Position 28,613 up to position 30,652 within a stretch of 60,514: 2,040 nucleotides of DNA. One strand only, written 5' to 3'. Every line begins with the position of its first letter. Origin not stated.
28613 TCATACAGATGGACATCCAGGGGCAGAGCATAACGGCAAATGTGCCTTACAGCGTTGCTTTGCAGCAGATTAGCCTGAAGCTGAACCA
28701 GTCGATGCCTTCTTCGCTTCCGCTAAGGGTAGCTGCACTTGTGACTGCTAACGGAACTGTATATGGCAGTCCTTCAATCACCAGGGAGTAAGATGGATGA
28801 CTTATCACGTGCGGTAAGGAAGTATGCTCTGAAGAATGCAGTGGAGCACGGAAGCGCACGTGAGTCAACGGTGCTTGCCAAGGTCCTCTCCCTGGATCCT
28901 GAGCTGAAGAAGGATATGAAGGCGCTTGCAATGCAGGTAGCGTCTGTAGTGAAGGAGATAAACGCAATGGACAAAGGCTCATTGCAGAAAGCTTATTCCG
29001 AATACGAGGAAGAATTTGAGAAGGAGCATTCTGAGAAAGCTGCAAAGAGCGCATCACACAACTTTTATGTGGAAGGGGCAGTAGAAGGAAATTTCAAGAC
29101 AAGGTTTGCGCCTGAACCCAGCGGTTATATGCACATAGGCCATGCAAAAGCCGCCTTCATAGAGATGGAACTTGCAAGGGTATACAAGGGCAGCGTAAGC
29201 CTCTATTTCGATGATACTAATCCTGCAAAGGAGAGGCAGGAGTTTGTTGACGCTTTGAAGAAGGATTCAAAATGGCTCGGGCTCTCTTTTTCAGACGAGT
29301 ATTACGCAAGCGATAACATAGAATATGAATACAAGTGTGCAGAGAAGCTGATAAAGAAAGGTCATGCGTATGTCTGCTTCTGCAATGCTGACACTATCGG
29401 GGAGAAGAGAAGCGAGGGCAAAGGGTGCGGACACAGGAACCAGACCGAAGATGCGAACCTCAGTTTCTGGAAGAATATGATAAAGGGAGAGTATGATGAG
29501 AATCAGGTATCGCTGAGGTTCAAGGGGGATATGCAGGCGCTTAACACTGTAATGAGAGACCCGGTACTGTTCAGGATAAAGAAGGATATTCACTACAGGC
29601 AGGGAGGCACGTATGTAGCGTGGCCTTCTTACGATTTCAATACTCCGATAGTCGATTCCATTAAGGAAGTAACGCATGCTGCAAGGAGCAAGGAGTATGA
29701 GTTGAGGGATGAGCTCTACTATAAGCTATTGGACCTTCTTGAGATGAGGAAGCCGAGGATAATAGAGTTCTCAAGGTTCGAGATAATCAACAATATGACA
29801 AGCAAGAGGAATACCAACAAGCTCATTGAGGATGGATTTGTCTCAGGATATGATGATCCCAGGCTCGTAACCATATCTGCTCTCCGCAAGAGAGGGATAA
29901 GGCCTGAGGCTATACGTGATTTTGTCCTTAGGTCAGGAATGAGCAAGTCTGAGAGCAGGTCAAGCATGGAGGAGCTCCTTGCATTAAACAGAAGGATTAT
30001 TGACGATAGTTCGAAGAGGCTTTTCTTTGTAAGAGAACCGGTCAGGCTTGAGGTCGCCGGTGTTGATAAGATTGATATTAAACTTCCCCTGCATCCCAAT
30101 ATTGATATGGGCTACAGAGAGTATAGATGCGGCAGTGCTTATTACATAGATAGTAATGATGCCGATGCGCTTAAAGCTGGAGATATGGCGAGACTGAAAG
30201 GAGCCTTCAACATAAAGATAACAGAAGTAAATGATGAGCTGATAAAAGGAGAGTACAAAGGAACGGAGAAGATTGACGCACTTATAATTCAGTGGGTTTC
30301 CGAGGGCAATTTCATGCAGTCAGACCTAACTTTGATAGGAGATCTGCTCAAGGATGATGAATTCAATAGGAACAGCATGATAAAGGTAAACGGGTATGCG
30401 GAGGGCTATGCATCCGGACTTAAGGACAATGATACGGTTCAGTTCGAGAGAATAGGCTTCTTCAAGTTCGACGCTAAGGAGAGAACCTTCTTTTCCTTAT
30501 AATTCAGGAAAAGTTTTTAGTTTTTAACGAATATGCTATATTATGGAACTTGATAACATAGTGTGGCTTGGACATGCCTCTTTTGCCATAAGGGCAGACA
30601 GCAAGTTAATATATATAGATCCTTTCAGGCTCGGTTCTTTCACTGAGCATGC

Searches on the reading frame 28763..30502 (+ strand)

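Call 44: search_protein_families(library=pfam, proteins=[window:28763-30502:+], max_evalue=0.0001)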
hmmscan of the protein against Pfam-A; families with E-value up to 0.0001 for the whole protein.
window:28763-30502:+ (579 aa): 3 families
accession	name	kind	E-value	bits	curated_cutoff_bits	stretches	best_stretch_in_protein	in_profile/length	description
PF00749.27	tRNA-synt_1c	-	2.2e-78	263.8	23.4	1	112-411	3-310/314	tRNA synthetases class I (E and Q), catalytic domain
PF03950.23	tRNA-synt_1c_C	-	1.8e-16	60.5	23.9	1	418-492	2-79/91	tRNA synthetases class I (E and Q), anti-codon binding domain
PF20974.2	tRNA-synt_1c_C2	-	3.8e-10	40.7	23.9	1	508-570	1-69/69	tRNA synthetases class I (E and Q), anti-codon binding domain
